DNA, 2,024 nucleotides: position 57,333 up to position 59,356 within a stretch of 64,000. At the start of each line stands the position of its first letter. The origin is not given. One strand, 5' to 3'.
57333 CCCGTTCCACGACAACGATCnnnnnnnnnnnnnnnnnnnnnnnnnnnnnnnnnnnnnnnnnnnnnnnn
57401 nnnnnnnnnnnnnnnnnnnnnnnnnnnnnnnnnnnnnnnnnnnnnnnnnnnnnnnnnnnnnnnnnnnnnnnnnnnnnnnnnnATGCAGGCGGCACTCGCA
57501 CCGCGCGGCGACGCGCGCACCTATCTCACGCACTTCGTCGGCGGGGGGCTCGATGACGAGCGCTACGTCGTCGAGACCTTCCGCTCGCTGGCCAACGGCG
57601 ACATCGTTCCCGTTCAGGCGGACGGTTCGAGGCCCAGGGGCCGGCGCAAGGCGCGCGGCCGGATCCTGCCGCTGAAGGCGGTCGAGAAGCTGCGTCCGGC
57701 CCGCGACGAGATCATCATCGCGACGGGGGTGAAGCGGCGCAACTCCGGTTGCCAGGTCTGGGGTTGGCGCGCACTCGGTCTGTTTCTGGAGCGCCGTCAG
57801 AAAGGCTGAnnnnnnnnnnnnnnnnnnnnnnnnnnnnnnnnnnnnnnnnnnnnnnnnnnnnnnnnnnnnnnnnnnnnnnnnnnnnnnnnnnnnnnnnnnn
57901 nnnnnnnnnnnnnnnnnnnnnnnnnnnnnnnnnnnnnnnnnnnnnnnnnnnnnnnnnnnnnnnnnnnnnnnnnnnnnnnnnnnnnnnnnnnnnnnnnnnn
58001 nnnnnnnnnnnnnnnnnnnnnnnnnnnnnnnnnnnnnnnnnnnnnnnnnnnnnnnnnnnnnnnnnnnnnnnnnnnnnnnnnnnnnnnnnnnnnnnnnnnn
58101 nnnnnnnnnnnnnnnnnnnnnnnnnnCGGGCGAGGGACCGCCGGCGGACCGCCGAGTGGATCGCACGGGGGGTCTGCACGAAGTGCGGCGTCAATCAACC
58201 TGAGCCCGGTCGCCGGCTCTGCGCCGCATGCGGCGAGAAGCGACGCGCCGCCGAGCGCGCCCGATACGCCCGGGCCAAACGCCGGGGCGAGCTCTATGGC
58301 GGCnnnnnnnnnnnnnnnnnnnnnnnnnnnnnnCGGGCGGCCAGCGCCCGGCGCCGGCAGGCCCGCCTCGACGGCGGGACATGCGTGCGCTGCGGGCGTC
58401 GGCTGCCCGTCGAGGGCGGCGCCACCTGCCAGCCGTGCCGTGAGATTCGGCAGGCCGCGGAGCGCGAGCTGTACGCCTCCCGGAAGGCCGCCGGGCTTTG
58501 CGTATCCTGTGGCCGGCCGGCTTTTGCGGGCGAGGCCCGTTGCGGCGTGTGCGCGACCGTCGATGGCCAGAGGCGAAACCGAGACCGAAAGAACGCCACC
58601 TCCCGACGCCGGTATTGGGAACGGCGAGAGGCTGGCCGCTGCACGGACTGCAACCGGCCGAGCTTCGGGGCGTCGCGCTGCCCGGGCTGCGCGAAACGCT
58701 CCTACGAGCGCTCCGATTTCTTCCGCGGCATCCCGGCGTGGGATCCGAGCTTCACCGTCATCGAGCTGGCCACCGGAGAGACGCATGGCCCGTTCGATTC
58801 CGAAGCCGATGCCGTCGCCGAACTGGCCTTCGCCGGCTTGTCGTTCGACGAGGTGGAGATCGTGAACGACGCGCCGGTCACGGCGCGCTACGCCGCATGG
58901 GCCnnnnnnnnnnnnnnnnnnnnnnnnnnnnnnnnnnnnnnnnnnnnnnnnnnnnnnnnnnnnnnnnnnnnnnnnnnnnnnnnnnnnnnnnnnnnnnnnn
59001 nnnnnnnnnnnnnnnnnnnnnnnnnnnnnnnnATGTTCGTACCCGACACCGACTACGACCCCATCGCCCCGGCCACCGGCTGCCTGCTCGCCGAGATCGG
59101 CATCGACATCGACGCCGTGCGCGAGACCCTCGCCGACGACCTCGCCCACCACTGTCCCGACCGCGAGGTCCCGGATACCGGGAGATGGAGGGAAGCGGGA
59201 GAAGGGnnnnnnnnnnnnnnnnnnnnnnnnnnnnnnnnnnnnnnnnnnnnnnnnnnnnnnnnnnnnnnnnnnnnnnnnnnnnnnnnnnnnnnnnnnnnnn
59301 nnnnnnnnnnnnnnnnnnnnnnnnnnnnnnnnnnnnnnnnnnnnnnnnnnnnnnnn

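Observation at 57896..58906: Unassigned five-unit tandem zinc-finger protein (20 Cys) with Arg-rich helical linkers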

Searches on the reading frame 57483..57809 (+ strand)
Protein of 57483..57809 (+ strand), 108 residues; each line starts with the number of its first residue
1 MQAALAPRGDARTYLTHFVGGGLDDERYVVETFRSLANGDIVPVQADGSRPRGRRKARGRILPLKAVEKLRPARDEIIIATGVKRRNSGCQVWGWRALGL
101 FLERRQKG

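Call 11: search_protein_families(library=pfam, proteins=[window:57483-57809:+], max_evalue=0.01)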
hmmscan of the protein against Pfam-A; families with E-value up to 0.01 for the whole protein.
window:57483-57809:+ (108 aa): 0 families

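Call 51: search_protein_families(library=padloc, proteins=[window:57483-57806:+], max_evalue=0.1)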
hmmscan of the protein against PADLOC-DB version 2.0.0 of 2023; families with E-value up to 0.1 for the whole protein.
window:57483-57806:+ (108 aa): 0 families

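Call 52: search_protein_families(library=phrogs, proteins=[window:57483-57806:+], max_evalue=0.1)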
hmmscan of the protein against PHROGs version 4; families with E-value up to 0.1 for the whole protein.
window:57483-57806:+ (108 aa): 0 families

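Call 54: find_homologous_proteins(query=window:57483-57806:+, max_evalue=0.001)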
Query window:57483-57806:+ (108 aa): 233 proteins with E <= 0.001 among 245 candidates; the best 120 are listed.
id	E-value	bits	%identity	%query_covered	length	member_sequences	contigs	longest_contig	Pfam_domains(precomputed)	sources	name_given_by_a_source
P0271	1.7e-64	233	99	100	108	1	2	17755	-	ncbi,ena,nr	ncbi:MAG: hypothetical protein F4Z95_10655 [Gammaproteobacteria bacterium]|nr:hypothetical protein [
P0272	3.0e-63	229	97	100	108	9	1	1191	-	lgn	-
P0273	3.7e-62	226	95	100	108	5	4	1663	-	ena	-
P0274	6.5e-56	206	85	100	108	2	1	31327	-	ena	-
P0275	1.0e-55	205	83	100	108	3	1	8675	-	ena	-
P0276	1.6e-55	204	84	100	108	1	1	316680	-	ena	-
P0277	2.6e-55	204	87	100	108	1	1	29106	-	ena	-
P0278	3.1e-55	203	86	100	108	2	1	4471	-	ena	-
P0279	4.3e-55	203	86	100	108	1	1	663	-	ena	-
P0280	1.2e-54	201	86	100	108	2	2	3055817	-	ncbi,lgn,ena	-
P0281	2.2e-54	201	86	100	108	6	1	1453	-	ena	-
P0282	2.5e-54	200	82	100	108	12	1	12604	-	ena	-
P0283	2.5e-54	200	85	100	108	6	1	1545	-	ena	-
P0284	3.3e-54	200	84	100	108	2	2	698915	-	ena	-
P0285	3.4e-54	200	86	100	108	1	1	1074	-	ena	-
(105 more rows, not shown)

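Call 59: predict_structure(alignment_id=A3)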
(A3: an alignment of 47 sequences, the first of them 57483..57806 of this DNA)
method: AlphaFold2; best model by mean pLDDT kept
length: 108 residues; sequences in the alignment: 47
mean_pLDDT: 58.7   pTM: 0.49
mean pLDDT of the five models: 58.7, 58.2, 57.6, 55.6, 53.7
residues with pLDDT >= 90: 0; 70-90: 17; 50-70: 73; < 50: 18
segments of 3 or more residues with pLDDT < 50: 1-10, 105-108
pLDDT, mean of each block of 10 residues (from residue 1): 38 63 66 67 61 56 73 64 56 54 45
secondary structure, 60 per line:
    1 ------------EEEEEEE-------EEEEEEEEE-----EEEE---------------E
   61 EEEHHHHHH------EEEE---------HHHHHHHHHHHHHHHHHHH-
elements in order: E13-19 E27-35 E41-44 E60-63 H64-69 E76-79 H89-107

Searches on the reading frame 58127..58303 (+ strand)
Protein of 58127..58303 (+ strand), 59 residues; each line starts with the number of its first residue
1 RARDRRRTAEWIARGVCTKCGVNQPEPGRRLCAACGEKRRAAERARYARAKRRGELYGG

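Call 85: search_solved_structures(query=window:58127-58303:+, max_evalue=5)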
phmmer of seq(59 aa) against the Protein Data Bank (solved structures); distinct sequences matched with E-value up to 5: 10.
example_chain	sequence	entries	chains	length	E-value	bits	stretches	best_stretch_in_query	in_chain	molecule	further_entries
4v4n_Ag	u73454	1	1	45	0.14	15.9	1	11-41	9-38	50S ribosomal protein L40E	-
7r81_l1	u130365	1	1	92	0.18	15.6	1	13-53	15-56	Ribosomal protein L37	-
7olc_Lj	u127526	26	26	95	0.39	14.5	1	14-53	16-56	Ribosomal protein L37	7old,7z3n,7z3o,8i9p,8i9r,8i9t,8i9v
3mqk_B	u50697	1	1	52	0.45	14.3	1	17-55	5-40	Ribosome biogenesis protein Nop10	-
2ey4_E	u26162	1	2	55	0.47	14.2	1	17-55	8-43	Ribosome biogenesis protein Nop10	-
2rfk_B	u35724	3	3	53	0.5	14.1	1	17-55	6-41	Ribosome biogenesis protein Nop10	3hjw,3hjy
5mkw_A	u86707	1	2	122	0.84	13.4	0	13-40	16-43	DNA annealing helicase and endonuclease ZRANB3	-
8d5v_A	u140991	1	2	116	1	13.2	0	20-48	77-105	Probable transcriptional regulator WhiB6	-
2mxv_A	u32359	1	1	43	1.4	12.7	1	16-44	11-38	RNA-binding protein 10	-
1zbd_B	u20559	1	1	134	1.9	12.3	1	12-44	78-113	RABPHILIN-3A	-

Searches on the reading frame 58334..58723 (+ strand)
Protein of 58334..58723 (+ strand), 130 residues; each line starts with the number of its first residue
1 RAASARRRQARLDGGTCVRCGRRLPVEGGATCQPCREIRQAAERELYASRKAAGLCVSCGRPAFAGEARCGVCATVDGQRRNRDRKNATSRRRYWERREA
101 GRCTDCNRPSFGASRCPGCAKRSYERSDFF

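Call 86: search_solved_structures(query=window:58334-58723:+, max_evalue=5)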
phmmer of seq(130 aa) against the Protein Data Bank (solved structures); distinct sequences matched with E-value up to 5: 1.
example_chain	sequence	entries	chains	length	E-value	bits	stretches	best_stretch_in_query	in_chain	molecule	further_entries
3j81_l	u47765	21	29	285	0.4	14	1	30-81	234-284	eIF2 beta | Eukaryotic translation initiation factor 2 subunit beta | SUI3 isoform 1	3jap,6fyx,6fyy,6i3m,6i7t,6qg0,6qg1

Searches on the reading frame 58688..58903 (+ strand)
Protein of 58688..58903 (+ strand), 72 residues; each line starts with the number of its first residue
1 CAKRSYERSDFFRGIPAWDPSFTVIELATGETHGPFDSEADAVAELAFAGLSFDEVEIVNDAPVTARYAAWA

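Call 52: search_protein_families(library=phrogs, proteins=[window:58688-58903:+], max_evalue=0.1)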
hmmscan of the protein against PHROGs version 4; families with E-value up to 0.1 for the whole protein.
window:58688-58903:+ (72 aa): 0 families

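Call 79: search_protein_families(library=pfam, proteins=[window:58691-58903:+], max_evalue=10)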
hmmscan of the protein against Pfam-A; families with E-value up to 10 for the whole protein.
seq(71 aa): 0 families

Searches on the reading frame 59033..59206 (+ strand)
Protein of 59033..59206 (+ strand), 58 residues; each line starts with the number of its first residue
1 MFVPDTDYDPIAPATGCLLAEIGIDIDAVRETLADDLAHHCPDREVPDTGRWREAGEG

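Call 51: search_protein_families(library=padloc, proteins=[window:59033-59206:+], max_evalue=0.1)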
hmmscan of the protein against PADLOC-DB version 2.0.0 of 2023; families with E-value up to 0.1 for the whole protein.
window:59033-59206:+ (58 aa): 0 families

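Call 52: search_protein_families(library=phrogs, proteins=[window:59033-59206:+], max_evalue=0.1)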
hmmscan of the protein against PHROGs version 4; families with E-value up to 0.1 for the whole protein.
window:59033-59206:+ (58 aa): 0 families
